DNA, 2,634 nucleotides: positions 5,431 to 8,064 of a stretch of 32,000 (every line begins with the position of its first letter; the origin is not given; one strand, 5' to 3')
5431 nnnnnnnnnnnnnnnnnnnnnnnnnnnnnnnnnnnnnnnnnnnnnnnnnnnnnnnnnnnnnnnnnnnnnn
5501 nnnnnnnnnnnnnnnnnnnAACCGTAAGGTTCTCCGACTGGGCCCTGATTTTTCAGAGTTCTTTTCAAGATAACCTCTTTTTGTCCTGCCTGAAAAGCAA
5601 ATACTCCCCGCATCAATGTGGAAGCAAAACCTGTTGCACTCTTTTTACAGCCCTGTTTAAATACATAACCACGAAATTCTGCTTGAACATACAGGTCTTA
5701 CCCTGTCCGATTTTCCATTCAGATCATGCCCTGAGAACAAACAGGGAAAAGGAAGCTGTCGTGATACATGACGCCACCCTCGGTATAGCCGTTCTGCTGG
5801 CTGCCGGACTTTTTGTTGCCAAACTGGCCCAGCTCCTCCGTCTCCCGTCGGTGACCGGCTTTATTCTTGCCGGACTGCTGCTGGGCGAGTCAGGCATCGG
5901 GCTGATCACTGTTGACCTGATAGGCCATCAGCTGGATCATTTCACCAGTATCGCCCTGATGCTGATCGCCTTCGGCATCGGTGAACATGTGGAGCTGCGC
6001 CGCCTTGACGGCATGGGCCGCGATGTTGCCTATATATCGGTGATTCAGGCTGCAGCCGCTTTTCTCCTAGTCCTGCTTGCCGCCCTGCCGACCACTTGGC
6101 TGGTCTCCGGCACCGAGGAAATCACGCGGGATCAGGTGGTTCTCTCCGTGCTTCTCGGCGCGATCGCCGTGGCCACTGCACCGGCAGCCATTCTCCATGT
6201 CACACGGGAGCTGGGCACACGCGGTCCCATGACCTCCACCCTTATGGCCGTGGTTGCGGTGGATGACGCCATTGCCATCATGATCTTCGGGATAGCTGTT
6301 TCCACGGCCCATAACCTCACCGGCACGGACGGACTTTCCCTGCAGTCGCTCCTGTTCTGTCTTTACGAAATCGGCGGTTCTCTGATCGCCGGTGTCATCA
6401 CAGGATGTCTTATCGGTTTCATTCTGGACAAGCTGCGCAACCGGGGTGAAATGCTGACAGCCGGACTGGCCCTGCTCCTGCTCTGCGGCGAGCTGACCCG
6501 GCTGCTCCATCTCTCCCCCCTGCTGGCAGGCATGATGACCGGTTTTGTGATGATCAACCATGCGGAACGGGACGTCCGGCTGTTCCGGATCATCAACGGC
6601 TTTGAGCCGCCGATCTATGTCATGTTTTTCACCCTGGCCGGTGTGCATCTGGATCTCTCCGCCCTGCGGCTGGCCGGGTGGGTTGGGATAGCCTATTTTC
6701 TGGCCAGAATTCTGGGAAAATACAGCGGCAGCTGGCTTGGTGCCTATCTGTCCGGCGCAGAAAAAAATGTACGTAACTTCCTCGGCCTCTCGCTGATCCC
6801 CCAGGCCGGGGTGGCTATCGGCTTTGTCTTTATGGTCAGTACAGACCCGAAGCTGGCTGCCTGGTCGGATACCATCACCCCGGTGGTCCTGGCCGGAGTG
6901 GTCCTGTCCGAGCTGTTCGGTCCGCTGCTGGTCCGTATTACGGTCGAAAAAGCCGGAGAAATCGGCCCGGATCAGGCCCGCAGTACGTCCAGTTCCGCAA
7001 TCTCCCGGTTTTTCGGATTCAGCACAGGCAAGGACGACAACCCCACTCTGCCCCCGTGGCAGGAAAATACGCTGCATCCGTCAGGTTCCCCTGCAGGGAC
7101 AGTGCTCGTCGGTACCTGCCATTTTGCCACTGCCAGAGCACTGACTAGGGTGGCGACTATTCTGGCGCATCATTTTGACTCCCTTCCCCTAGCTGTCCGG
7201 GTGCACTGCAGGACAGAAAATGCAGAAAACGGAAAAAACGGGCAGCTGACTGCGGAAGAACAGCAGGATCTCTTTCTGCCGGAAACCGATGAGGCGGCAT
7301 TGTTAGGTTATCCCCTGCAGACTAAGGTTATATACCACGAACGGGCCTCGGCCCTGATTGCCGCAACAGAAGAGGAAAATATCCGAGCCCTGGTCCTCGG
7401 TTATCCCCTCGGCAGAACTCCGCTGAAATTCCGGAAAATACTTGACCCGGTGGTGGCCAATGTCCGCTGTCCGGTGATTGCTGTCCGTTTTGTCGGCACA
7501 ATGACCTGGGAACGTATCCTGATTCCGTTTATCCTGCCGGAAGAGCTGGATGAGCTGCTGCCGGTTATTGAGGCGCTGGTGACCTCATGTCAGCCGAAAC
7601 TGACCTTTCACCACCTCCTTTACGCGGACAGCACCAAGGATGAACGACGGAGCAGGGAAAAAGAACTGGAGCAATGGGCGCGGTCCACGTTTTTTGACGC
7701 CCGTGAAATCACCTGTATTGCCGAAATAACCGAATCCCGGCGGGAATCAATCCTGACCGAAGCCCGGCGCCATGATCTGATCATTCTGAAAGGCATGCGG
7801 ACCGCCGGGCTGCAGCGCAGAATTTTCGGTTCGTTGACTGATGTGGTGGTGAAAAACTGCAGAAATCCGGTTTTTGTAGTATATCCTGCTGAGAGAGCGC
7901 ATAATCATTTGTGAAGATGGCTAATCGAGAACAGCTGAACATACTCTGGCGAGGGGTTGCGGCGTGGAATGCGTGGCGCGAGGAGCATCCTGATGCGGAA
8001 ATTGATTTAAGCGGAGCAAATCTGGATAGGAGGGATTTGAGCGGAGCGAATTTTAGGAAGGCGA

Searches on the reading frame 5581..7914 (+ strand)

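Call 49: search_protein_families(library=pfam, proteins=[window:5581-7914:+], max_evalue=0.001)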
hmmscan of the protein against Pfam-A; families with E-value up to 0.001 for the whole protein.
window:5581-7914:+ (777 aa): 2 families
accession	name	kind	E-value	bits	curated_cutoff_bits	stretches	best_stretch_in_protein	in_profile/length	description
PF00999.27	Na_H_Exchanger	-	1.6e-25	90.3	26.2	1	77-452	4-370/375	Sodium/hydrogen exchanger, transmembrane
PF00582.32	Usp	-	6e-10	40.3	24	1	677-767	48-140/141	Universal stress protein family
